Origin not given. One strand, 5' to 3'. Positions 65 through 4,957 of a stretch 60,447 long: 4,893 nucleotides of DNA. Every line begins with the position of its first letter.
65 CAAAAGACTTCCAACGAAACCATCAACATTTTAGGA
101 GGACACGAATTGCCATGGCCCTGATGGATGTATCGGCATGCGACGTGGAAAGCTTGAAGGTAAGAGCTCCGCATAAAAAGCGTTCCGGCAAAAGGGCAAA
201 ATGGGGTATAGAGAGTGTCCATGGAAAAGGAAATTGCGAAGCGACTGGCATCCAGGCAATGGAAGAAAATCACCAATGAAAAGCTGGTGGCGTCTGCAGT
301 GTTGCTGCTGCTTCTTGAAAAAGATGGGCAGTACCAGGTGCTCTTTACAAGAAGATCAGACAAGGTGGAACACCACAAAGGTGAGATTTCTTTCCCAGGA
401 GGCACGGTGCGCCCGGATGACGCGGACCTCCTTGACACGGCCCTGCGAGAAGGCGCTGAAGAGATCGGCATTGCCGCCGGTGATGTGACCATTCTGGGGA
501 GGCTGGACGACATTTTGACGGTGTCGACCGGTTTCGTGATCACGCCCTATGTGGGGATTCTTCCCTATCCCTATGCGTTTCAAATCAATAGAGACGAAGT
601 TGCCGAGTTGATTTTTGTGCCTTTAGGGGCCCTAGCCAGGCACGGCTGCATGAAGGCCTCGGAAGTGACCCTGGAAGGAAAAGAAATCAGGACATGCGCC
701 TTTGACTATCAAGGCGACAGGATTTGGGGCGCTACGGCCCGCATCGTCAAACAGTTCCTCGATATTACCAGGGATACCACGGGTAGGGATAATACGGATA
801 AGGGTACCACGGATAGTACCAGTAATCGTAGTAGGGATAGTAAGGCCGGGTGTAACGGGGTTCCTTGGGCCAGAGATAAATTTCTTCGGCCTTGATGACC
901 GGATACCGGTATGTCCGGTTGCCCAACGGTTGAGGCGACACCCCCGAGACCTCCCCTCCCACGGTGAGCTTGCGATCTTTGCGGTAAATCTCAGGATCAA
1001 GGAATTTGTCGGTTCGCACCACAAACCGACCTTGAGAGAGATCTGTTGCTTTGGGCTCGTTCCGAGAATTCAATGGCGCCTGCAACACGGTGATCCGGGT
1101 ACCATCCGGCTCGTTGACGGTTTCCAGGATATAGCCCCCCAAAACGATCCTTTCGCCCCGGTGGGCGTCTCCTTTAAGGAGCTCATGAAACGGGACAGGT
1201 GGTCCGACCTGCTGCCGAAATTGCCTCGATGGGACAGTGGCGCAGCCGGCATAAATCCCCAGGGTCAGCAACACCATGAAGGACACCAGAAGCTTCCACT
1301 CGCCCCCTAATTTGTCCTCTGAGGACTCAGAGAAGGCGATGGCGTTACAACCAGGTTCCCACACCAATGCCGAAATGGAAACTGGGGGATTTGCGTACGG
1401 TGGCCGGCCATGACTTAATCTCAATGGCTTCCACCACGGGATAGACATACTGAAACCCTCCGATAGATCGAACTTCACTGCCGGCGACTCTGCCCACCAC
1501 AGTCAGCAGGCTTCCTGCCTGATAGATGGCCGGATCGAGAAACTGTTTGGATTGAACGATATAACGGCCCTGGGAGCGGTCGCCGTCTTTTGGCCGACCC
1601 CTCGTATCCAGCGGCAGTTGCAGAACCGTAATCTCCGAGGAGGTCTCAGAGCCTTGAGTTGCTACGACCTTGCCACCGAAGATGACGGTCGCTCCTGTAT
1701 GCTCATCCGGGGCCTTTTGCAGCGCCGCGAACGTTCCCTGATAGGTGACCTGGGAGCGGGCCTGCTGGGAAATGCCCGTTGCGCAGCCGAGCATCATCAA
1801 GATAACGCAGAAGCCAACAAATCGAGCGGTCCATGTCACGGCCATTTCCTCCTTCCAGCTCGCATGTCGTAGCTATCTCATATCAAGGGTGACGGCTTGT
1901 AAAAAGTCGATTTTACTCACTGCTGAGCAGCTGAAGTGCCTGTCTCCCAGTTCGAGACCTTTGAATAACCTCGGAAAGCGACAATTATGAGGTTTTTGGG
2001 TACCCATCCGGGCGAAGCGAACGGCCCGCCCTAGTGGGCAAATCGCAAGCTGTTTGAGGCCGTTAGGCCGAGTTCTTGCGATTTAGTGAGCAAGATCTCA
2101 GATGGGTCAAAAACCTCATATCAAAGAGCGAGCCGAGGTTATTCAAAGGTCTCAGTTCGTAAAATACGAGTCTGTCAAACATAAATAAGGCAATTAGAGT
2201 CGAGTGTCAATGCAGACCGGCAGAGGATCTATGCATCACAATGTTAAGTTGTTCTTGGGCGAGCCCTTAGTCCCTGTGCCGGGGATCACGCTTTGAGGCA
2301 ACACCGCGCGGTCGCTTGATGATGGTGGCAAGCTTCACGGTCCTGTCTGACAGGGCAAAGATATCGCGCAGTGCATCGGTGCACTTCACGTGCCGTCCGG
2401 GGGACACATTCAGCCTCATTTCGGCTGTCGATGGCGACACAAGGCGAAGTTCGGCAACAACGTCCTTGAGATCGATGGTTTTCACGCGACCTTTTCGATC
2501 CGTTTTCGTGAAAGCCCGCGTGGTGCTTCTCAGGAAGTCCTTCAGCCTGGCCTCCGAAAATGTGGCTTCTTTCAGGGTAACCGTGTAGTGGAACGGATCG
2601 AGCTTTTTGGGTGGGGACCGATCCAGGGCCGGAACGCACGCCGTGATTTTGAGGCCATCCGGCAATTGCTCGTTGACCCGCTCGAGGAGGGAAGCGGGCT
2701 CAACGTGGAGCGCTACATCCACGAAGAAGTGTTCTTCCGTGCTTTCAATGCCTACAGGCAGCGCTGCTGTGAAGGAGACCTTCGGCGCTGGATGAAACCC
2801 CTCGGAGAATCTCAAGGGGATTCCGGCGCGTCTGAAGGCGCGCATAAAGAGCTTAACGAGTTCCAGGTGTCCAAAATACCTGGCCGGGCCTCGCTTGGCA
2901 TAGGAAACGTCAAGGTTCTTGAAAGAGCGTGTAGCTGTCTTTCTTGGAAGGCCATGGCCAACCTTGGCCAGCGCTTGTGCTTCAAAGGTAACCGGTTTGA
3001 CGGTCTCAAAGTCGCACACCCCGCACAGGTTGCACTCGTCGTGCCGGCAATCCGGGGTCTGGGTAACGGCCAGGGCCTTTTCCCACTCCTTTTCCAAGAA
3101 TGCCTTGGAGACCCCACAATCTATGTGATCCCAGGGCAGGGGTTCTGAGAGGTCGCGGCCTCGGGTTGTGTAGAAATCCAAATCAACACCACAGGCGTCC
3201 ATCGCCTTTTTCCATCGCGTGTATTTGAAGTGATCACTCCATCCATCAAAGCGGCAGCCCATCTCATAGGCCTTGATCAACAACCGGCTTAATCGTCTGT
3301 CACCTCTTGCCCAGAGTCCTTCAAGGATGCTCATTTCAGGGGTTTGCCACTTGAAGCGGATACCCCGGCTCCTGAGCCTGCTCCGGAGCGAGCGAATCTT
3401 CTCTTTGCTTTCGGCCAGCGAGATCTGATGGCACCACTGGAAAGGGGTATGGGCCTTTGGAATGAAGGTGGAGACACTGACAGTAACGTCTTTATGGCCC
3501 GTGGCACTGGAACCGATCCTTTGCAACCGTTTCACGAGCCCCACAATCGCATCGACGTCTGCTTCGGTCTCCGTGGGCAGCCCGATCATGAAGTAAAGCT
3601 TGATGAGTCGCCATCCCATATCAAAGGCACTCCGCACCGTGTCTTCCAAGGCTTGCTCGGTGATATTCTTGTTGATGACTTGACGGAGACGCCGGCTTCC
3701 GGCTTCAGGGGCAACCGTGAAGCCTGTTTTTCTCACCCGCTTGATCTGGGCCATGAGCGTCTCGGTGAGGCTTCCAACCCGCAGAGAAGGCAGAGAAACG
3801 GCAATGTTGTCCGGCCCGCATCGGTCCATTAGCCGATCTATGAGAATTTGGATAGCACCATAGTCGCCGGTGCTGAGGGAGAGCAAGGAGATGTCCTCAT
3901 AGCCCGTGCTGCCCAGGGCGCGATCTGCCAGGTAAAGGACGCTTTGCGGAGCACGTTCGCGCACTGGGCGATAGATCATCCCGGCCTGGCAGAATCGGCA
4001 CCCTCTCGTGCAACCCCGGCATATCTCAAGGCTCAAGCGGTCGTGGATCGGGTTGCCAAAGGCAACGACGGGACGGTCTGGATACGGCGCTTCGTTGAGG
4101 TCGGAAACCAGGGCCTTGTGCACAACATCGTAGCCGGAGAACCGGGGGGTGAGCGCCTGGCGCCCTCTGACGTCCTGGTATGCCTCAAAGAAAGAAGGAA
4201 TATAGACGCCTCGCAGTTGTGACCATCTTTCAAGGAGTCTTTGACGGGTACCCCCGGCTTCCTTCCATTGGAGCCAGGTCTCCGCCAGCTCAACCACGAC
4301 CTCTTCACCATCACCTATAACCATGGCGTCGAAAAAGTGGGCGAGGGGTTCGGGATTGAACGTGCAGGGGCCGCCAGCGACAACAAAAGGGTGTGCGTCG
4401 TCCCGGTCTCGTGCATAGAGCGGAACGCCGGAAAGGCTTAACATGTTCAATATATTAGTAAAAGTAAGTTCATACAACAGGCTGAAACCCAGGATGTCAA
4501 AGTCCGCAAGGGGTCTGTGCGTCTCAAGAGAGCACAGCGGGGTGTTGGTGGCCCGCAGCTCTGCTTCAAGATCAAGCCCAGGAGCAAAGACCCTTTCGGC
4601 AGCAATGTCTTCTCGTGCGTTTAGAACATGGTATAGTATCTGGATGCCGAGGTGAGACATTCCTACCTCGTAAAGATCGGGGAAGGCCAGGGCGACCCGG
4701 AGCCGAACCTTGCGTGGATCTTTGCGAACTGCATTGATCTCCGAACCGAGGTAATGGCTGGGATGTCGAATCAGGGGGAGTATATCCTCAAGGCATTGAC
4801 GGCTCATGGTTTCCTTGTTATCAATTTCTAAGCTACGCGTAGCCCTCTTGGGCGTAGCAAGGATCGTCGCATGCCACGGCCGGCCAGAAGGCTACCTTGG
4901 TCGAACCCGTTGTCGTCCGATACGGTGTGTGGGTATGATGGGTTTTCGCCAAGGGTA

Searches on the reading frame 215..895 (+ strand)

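Call 52: search_protein_families(library=pfam, proteins=[window:215-895:+], max_evalue=0.00001)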
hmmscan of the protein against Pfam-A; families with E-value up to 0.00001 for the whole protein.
window:215-895:+ (226 aa): 1 family
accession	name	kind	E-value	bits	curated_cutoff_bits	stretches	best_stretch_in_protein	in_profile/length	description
PF00293.34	NUDIX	-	4.2e-14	53.1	21.1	1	27-140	4-118/134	NUDIX domain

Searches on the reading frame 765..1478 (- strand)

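Call 52: search_protein_families(library=pfam, proteins=[window:765-1478:-], max_evalue=0.00001)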
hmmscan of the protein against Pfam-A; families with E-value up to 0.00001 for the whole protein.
window:765-1478:- (237 aa): 1 family
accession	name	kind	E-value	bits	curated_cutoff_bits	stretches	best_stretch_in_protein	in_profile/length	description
PF03843.18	Slp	-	1.3e-43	148.5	22.5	1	77-228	2-151/153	Outer membrane lipoprotein Slp family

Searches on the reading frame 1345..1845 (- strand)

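Call 52: search_protein_families(library=pfam, proteins=[window:1345-1845:-], max_evalue=0.00001)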
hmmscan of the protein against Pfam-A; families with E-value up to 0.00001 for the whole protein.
window:1345-1845:- (166 aa): 1 family
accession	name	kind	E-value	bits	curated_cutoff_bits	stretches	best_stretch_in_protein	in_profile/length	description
PF03843.18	Slp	-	9.6e-41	139.1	22.5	1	20-152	3-134/153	Outer membrane lipoprotein Slp family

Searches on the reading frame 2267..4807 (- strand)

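Call 50: search_protein_families(library=pfam, proteins=[window:2267-4807:-], max_evalue=0.00001)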
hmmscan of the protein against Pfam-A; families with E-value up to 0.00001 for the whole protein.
window:2267-4807:- (846 aa): 3 families
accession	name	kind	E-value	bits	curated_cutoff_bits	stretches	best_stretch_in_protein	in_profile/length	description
PF19864.5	Radical_SAM_N2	-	3.4e-62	208.8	29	1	54-204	1-151/151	Radical SAM proteins, N-terminal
PF10105.14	DUF2344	-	5.4e-41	140.8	23.8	1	633-802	3-169/176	Uncharacterized protein conserved in bacteria (DUF2344)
PF04055.27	Radical_SAM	-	1.7e-16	61.3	29.5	1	261-423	2-164/166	Radical SAM superfamily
